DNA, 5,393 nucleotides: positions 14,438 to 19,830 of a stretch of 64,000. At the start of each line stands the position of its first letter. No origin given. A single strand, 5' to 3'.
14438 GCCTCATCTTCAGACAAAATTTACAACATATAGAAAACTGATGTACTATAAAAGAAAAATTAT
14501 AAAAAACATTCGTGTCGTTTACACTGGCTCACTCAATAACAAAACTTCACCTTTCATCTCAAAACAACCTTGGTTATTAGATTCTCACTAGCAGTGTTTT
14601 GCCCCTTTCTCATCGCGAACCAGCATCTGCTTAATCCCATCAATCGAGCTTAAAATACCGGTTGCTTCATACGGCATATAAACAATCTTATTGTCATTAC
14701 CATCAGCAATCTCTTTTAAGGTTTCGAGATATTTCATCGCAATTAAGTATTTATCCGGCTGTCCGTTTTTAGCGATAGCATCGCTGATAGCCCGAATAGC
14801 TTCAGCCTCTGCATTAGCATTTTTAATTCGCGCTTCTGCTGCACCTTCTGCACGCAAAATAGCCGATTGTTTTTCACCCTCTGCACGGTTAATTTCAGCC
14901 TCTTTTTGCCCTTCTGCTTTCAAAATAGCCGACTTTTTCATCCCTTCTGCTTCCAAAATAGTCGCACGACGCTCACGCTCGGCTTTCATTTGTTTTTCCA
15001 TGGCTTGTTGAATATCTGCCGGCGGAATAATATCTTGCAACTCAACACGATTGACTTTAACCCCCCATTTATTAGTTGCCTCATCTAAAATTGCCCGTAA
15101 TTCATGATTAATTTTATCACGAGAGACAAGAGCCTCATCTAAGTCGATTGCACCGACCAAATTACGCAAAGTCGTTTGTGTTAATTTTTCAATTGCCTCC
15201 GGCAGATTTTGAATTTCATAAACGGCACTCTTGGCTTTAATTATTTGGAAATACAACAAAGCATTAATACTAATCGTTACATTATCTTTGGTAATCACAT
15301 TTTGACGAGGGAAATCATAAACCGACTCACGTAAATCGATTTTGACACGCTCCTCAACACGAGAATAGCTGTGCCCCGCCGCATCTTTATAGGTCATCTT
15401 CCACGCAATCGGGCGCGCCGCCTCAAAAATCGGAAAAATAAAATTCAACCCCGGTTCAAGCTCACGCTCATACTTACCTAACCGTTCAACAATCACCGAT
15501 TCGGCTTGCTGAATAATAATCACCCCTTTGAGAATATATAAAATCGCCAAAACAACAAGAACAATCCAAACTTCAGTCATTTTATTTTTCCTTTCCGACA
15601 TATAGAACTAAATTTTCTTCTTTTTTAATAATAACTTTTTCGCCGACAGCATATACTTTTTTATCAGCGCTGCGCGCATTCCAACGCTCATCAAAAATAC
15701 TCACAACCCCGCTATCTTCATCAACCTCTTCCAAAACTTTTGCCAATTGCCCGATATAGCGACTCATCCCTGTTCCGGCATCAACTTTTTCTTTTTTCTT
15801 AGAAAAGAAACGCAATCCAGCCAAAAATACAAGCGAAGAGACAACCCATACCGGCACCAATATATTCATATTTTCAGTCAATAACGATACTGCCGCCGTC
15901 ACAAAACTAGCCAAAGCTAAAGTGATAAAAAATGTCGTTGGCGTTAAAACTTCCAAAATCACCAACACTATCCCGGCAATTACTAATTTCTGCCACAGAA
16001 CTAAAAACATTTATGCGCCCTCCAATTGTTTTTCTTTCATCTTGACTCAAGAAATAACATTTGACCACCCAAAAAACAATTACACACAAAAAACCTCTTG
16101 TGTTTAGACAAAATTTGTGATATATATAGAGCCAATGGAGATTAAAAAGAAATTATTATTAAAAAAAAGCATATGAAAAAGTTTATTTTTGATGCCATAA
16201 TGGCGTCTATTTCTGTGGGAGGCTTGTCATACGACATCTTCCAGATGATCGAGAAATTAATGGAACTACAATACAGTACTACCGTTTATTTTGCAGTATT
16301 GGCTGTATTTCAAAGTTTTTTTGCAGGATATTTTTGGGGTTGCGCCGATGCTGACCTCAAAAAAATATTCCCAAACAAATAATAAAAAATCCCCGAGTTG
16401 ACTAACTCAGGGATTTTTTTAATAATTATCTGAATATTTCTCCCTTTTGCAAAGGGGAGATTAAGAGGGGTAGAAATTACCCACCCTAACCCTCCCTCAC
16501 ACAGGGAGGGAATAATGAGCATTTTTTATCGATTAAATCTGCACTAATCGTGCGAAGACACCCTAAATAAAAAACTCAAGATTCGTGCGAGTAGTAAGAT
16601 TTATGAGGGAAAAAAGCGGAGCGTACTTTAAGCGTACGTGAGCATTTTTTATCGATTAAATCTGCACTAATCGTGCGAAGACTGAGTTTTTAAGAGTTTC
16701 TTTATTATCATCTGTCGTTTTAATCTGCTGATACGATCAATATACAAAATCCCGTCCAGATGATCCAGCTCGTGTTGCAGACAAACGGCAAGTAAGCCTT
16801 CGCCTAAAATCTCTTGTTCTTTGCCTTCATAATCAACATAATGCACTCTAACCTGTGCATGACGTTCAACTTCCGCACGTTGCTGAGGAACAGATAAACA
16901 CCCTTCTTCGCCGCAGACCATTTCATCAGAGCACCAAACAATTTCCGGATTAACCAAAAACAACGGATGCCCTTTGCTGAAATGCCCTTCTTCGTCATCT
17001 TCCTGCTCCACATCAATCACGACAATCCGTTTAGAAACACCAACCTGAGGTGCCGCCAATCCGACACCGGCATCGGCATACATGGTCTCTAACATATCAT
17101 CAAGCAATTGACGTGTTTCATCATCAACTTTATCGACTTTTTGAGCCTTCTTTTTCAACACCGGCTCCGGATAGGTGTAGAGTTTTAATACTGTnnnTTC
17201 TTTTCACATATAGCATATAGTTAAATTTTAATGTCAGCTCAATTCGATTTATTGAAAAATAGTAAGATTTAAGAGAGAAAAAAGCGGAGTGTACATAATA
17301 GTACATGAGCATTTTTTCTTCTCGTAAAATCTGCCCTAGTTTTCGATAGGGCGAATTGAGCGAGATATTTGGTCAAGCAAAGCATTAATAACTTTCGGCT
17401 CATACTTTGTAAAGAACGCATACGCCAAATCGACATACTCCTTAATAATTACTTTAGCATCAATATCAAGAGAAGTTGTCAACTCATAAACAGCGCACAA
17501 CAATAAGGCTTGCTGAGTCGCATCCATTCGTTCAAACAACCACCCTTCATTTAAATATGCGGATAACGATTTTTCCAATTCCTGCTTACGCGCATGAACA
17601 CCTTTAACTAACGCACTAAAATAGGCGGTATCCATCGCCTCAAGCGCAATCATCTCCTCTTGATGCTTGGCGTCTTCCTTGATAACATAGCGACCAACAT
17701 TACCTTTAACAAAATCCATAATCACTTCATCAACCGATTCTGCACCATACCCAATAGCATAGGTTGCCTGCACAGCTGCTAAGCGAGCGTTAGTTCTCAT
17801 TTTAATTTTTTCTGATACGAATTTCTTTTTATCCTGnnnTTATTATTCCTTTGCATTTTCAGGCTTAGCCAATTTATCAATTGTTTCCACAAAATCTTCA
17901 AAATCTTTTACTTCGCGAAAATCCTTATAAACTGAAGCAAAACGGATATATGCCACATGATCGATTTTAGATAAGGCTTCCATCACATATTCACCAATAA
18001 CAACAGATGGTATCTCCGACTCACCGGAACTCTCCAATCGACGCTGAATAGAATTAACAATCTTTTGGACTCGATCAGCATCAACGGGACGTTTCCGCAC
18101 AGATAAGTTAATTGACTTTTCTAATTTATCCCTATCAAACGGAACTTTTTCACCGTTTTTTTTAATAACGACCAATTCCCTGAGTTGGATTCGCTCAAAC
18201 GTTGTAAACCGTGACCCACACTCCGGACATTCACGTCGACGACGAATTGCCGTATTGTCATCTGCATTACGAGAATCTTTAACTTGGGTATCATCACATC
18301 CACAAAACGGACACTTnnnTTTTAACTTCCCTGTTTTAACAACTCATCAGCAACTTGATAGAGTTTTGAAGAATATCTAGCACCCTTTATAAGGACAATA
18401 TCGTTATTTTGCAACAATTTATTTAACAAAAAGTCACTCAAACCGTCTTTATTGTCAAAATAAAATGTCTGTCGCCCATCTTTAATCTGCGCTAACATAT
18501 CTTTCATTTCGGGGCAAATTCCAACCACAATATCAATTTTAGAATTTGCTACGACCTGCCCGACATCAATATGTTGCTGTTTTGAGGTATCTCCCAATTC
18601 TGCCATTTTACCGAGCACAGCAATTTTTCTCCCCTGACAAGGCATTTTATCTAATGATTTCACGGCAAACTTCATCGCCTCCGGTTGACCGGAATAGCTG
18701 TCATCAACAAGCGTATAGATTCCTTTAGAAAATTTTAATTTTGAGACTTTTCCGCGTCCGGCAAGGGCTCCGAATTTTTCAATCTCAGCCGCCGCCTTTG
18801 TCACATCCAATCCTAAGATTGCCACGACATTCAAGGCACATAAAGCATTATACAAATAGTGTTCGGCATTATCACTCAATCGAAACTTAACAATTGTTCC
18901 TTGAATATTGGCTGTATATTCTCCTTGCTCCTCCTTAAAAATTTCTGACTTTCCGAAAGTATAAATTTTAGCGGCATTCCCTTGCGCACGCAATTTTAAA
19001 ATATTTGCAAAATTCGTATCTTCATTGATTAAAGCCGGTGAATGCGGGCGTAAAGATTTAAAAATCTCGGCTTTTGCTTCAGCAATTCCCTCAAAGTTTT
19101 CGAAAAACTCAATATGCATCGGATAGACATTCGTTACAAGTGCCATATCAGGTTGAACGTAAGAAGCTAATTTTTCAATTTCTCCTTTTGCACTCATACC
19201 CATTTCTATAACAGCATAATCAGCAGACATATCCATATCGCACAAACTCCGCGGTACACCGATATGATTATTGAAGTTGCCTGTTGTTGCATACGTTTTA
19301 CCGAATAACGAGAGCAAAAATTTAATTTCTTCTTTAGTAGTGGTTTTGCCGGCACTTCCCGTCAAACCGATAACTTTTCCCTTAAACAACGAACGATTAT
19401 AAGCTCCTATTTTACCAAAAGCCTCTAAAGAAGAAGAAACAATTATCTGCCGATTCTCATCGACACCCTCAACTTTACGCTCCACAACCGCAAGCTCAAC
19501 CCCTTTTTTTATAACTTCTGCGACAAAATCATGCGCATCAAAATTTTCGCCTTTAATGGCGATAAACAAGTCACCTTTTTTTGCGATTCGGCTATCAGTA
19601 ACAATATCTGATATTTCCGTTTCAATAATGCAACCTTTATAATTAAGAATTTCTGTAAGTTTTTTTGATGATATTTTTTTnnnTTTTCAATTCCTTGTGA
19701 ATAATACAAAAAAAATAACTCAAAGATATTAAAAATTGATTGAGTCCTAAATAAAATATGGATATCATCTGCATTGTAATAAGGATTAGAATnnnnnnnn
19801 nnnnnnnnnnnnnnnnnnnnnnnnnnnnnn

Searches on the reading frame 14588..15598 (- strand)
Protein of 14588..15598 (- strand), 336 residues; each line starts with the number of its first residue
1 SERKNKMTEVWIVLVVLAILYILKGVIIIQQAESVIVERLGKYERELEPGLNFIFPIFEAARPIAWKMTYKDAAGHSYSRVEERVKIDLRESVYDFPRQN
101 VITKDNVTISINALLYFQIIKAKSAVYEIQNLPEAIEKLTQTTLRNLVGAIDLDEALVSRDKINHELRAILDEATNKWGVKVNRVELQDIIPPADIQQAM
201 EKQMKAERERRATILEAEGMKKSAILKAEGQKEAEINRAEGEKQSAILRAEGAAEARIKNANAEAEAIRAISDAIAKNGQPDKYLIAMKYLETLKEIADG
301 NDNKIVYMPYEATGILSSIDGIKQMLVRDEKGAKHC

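Call 84: search_protein_families(library=pfam, proteins=[window:14588-15598:-], max_evalue=0.00001)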
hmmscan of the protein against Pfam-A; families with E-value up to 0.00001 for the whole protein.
window:14588-15598:- (336 aa): 1 family
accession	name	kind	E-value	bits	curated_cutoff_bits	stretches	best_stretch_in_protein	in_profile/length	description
PF01145.31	Band_7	-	4.8e-39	134.7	23.6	1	28-220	2-175/176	SPFH domain / Band 7 family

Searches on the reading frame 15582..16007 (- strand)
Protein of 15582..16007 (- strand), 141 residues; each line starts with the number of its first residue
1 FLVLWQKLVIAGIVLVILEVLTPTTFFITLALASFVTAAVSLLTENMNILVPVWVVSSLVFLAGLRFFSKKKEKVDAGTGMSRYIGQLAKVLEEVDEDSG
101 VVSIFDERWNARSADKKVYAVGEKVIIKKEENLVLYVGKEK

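Call 84: search_protein_families(library=pfam, proteins=[window:15582-16007:-], max_evalue=0.00001)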
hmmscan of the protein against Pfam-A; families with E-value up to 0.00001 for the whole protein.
window:15582-16007:- (141 aa): 1 family
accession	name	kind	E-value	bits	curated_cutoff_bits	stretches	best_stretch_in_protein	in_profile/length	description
PF01957.25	NfeD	-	3.2e-09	37.3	29.1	1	82-138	2-56/57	NfeD-like C-terminal, partner-binding domain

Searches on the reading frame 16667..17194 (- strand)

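Call 84: search_protein_families(library=pfam, proteins=[window:16667-17194:-], max_evalue=0.00001)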
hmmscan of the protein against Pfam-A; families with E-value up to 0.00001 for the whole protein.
window:16667-17194:- (175 aa): 1 family
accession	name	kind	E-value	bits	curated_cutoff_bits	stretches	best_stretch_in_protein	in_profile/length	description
PF01327.26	Pep_deformylase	-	1.8e-57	193.7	22.8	1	3-160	2-155/156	Polypeptide deformylase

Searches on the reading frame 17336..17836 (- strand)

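Call 84: search_protein_families(library=pfam, proteins=[window:17336-17836:-], max_evalue=0.00001)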
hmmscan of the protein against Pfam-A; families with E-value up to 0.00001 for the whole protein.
window:17336-17836:- (166 aa): 1 family
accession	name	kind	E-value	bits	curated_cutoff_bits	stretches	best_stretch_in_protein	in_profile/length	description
PF01029.23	NusB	-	4.7e-23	82.5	23.1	1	16-159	2-133/133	NusB family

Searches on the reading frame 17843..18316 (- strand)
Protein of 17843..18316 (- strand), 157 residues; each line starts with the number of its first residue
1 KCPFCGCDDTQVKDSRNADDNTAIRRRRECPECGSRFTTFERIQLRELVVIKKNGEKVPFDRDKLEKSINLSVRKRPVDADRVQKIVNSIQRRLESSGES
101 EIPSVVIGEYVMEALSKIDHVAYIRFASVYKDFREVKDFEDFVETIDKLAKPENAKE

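Call 84: search_protein_families(library=pfam, proteins=[window:17843-18316:-], max_evalue=0.00001)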
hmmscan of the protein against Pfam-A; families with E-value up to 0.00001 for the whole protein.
window:17843-18316:- (157 aa): 2 families
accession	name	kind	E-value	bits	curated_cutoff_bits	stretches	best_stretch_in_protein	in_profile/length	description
PF03477.21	ATP-cone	-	4.7e-22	78.8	25.8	1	49-135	2-87/88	ATP cone domain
PF22811.2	Zn_ribbon_NrdR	-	5.5e-19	68.3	27.2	1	1-41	2-42/42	Transcriptional repressor NrdR-like, N-terminal domain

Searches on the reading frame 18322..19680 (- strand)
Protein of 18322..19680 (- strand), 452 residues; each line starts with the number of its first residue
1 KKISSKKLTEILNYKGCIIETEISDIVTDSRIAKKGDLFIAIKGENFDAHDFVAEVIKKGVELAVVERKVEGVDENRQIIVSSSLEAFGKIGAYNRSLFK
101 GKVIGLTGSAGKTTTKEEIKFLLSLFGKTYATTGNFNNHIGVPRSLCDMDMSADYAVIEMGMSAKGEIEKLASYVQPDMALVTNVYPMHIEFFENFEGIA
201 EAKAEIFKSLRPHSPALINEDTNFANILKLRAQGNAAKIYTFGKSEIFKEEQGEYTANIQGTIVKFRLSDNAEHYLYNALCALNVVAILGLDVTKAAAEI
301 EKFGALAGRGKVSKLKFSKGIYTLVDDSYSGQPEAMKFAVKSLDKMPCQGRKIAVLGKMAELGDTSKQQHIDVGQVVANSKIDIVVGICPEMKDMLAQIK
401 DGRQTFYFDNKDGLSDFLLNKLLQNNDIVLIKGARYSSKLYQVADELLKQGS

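Call 84: search_protein_families(library=pfam, proteins=[window:18322-19680:-], max_evalue=0.00001)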
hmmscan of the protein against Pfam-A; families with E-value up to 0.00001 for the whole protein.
window:18322-19680:- (452 aa): 2 families
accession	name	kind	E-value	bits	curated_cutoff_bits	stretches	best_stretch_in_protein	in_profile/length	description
PF08245.18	Mur_ligase_M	-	3.2e-40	138.7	24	1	107-285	2-199/200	Mur ligase middle domain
PF02875.26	Mur_ligase_C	-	4.3e-16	60.3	28.4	1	322-435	12-127/127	Mur ligase, glutamate ligase domain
